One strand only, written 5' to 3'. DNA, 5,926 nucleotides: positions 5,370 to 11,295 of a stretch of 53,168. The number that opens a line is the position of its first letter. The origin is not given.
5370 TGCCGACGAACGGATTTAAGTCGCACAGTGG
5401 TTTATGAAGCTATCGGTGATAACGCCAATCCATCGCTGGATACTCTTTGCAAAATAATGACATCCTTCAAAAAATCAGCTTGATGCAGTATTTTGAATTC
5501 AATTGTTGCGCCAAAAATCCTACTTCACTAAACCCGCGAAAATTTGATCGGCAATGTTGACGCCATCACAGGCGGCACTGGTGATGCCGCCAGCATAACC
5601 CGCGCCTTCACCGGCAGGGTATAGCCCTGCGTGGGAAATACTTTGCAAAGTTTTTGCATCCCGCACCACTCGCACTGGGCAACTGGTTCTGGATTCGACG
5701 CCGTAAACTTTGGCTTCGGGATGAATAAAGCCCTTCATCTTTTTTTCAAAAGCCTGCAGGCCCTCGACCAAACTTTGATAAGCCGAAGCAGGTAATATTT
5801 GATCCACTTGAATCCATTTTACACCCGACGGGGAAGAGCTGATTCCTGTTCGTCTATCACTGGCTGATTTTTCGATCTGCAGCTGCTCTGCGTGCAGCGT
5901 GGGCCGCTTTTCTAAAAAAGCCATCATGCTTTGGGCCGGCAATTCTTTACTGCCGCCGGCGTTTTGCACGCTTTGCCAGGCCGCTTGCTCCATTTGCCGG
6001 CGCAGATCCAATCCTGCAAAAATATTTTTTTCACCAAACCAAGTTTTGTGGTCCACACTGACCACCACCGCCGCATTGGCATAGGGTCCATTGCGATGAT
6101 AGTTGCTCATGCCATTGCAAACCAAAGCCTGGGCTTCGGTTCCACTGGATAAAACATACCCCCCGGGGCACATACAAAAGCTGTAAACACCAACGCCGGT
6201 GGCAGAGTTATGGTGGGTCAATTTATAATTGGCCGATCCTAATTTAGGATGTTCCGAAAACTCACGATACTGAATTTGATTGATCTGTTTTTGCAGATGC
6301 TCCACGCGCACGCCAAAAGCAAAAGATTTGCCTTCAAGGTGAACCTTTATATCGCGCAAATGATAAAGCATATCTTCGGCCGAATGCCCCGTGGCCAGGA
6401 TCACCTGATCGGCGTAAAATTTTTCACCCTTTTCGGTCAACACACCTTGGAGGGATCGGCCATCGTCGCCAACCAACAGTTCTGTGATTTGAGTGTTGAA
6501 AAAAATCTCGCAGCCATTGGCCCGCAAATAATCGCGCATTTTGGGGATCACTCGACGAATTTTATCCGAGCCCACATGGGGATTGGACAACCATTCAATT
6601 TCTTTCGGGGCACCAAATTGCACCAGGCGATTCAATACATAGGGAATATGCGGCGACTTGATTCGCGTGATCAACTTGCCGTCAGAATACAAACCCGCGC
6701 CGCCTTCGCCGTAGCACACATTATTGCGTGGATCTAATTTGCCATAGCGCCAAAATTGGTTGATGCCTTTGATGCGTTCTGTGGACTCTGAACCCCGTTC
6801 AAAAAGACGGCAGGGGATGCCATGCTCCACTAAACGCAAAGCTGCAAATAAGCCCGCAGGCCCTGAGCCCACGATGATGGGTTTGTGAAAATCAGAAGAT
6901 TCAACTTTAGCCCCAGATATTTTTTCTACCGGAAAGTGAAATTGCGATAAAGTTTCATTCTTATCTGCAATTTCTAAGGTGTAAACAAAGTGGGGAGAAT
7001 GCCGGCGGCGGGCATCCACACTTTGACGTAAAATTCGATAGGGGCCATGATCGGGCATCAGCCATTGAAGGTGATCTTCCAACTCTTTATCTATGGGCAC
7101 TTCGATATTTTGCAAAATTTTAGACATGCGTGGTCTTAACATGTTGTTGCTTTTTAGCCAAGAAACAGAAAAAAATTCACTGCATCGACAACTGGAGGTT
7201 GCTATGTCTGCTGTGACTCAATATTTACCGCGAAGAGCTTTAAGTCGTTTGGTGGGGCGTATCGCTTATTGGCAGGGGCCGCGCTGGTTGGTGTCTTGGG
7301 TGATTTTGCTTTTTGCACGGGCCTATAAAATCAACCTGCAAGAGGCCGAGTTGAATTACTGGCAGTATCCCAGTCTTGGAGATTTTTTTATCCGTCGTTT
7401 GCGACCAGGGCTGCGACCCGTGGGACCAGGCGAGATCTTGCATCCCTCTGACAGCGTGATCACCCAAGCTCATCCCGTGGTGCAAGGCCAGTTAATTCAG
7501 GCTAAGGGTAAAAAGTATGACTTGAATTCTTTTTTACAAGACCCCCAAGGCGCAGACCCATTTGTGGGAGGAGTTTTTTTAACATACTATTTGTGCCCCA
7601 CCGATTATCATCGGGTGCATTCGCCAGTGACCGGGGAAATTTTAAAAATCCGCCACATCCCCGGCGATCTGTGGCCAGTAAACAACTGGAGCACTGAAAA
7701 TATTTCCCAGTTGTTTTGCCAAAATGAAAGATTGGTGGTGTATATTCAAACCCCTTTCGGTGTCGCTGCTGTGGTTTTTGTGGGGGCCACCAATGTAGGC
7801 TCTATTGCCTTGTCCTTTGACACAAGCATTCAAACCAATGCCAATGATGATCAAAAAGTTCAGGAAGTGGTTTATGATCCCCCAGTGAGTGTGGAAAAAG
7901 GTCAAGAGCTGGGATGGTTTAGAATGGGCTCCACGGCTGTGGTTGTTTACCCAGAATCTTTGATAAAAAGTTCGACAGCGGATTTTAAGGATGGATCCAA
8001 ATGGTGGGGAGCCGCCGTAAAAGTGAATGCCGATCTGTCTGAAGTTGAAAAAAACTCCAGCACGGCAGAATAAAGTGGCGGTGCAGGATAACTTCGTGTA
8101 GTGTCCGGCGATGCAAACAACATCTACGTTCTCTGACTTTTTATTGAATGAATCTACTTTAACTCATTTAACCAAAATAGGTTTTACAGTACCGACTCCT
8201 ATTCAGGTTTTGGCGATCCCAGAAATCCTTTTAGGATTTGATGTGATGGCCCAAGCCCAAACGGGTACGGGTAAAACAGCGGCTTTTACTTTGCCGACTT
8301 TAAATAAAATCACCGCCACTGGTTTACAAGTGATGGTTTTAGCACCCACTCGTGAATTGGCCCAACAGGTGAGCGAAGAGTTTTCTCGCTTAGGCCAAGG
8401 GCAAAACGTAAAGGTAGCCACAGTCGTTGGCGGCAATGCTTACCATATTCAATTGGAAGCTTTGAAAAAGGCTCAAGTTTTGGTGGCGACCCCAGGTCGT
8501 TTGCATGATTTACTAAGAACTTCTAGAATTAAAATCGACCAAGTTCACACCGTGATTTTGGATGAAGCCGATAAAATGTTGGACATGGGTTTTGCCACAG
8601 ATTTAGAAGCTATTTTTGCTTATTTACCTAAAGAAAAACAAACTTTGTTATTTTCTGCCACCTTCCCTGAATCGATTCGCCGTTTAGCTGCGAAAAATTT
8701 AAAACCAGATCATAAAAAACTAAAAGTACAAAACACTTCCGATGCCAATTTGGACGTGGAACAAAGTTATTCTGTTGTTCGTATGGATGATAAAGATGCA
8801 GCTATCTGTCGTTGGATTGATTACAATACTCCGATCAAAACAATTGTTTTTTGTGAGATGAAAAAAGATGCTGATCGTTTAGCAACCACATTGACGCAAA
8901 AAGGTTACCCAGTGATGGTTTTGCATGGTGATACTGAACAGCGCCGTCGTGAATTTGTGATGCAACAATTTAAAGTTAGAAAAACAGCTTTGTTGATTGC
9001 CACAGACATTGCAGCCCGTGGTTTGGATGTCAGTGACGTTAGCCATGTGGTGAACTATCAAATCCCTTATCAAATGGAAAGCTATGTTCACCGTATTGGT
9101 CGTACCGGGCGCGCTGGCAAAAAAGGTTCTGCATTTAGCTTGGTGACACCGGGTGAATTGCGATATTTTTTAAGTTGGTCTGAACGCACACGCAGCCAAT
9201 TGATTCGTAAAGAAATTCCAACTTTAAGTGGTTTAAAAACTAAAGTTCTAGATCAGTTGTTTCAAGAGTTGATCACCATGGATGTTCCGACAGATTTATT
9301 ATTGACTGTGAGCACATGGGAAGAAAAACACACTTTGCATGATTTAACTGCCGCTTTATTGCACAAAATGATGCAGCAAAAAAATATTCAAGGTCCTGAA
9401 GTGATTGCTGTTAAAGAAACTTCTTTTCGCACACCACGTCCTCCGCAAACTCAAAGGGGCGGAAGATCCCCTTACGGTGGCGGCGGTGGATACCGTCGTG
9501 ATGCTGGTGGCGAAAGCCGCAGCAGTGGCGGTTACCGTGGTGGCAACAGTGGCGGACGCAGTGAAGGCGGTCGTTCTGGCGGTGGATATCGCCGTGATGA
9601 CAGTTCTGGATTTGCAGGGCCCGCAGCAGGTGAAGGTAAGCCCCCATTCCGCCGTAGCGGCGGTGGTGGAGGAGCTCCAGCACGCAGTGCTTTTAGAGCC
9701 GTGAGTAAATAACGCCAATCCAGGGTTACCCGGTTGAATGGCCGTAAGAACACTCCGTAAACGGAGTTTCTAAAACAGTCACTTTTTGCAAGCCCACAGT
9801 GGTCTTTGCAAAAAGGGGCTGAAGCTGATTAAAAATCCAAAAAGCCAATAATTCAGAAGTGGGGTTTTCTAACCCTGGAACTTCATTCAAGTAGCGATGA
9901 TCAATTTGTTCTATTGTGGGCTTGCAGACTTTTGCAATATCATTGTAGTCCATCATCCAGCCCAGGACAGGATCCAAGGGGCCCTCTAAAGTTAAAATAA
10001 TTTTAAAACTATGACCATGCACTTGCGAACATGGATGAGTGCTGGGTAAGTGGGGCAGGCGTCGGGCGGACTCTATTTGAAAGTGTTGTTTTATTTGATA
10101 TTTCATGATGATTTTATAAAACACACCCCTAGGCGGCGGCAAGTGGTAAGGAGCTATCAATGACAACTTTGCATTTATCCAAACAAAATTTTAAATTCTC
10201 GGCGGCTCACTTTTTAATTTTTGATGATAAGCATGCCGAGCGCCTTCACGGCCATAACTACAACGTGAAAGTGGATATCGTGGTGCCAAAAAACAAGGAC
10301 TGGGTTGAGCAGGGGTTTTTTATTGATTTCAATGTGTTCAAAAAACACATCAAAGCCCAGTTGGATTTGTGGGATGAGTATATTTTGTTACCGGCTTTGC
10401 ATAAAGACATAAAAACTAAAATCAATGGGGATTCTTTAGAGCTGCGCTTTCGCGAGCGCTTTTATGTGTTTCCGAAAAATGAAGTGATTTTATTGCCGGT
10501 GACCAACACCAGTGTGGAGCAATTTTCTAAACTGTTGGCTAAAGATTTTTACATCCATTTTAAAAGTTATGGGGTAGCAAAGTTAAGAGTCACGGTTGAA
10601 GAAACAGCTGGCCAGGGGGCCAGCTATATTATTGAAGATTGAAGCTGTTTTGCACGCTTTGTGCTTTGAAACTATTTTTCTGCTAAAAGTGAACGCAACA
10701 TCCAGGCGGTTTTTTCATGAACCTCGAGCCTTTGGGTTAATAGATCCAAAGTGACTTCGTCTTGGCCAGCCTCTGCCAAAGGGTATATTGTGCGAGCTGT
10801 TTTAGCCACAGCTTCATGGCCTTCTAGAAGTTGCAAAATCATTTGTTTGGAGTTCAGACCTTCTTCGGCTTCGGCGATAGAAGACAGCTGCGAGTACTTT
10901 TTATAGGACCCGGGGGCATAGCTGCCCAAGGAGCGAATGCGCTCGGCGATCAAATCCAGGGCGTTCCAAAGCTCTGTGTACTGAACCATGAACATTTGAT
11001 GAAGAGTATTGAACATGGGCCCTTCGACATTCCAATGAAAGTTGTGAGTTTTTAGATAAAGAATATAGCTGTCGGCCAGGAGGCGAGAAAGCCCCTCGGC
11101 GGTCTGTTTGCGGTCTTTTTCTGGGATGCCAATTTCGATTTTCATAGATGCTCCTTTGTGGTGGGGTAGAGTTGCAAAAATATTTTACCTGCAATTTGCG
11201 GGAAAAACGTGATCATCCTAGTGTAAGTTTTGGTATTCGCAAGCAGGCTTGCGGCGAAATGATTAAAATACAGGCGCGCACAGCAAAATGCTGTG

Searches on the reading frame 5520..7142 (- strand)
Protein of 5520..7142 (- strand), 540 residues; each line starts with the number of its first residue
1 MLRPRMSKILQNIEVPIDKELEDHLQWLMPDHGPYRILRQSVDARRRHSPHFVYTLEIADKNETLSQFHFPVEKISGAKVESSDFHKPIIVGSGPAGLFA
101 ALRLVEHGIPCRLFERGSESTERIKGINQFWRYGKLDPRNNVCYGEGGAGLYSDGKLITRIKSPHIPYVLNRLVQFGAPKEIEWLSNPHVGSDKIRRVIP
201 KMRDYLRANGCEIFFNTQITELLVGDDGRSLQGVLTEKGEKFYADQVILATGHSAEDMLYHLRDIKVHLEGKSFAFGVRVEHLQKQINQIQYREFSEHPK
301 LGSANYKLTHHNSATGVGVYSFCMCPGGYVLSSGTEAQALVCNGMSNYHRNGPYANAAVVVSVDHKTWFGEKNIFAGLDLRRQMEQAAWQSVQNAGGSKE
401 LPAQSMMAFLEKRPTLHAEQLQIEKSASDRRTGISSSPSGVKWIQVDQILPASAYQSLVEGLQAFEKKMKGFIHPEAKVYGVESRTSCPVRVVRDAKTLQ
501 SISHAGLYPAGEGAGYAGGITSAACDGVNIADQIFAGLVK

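Call 37: search_protein_families(library=pfam, proteins=[window:5520-7142:-], max_evalue=0.01)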
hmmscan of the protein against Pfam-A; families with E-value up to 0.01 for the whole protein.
window:5520-7142:- (540 aa): 11 families
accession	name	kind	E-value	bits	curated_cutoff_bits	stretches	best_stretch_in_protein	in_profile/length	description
PF21688.3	FAD-depend_C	-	1.1e-60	205.7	27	1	273-486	1-197/197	FAD-dependent protein, C-terminal domain-like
PF01266.30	DAO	-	7.8e-11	42.5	27.9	1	196-268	149-223/353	FAD dependent oxidoreductase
PF07992.20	Pyr_redox_2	-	9.5e-10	38.8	26.1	1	197-269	184-251/291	Pyridine nucleotide-disulphide oxidoreductase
PF00890.30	FAD_binding_2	-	3.6e-08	33.4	20.4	1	89-119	3-33/414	FAD binding domain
PF03486.20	HI0933_like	-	2.3e-07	30.9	50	1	88-124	3-39/244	HI0933-like protein Rossmann domain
PF01134.28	GIDA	-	5.1e-07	29.5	22.1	0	215-253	114-150/391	Glucose inhibited division protein A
PF01494.25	FAD_binding_3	-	2e-06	27.7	22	1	89-125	5-41/349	FAD binding domain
PF13454.12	NAD_binding_9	-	1.6e-05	25.4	21.8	0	216-253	120-154/155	FAD-NAD(P)-binding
PF13450.12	NAD_binding_8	-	0.00012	22.8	21.9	1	90-119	1-30/68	NAD(P)-binding Rossmann-like domain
PF13738.12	Pyr_redox_3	-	0.0006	19.6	30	0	89-118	1-31/305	Pyridine nucleotide-disulphide oxidoreductase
PF01593.30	Amino_oxidase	-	0.0033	17.2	19.8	0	204-253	212-256/443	Flavin containing amine oxidoreductase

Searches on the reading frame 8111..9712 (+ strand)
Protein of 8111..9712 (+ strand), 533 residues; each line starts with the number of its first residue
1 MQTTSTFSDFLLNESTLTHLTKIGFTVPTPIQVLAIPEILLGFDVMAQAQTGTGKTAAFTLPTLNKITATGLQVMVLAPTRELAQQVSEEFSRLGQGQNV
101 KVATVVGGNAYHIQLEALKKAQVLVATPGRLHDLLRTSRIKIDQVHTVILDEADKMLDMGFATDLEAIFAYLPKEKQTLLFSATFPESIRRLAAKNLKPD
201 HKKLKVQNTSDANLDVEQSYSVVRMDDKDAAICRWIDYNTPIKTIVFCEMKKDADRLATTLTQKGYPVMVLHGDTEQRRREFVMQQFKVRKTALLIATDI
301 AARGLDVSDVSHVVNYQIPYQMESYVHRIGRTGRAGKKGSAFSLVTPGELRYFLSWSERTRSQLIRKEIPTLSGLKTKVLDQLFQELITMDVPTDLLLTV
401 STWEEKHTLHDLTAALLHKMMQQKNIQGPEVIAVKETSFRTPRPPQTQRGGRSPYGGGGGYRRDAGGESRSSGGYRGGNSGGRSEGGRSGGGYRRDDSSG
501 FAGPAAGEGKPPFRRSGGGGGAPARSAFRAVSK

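Call 37: search_protein_families(library=pfam, proteins=[window:8111-9712:+], max_evalue=0.01)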
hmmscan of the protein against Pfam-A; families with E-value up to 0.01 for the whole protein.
window:8111-9712:+ (533 aa): 7 families
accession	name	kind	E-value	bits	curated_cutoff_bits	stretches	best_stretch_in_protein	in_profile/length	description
PF00270.35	DEAD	-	1.4e-50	171.7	26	1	29-191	1-166/167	DEAD/DEAH box helicase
PF00271.37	Helicase_C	-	1.7e-31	109.1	23.5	1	228-336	2-110/110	Helicase conserved C-terminal domain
PF04851.21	ResIII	-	3.9e-11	43.6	22.5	1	44-186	25-163/164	Type III restriction enzyme, res subunit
PF13604.12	AAA_30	-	1.1e-05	25.6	27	1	46-158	22-101/191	AAA domain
PF07172.16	GRP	-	0.00038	21.5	30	1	446-495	43-88/90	Glycine rich protein family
PF22590.2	Cas3-like_C_2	-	0.0019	18.9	27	0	244-335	5-104/106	CRISPR-associated nuclease/helicase Cas3, C-terminal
PF14617.12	CMS1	-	0.0044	16.9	35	0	112-152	161-207/250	U3-containing 90S pre-ribosomal complex subunit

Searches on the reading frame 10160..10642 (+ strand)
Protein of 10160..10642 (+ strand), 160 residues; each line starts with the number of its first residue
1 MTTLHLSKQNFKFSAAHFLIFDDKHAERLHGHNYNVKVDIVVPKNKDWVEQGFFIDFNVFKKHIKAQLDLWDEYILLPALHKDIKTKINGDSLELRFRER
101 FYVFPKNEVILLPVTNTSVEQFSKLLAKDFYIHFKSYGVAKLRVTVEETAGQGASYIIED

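Call 90: search_protein_families(library=pfam, proteins=[window:10160-10642:+], max_evalue=0.001)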
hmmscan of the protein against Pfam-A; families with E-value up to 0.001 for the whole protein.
window:10160-10642:+ (160 aa): 1 family
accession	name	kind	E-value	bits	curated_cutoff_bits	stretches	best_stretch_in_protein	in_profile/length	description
PF01242.24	PTPS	-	1.9e-16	60.5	22.4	1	9-156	4-118/121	6-pyruvoyl tetrahydropterin synthase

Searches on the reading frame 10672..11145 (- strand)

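Call 90: search_protein_families(library=pfam, proteins=[window:10672-11145:-], max_evalue=0.001)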
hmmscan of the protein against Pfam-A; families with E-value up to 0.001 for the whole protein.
window:10672-11145:- (157 aa): 1 family
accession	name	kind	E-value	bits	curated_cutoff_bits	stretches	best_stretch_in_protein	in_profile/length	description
PF00210.30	Ferritin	-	8.9e-28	97.4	24.5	1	17-155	2-137/142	Ferritin-like domain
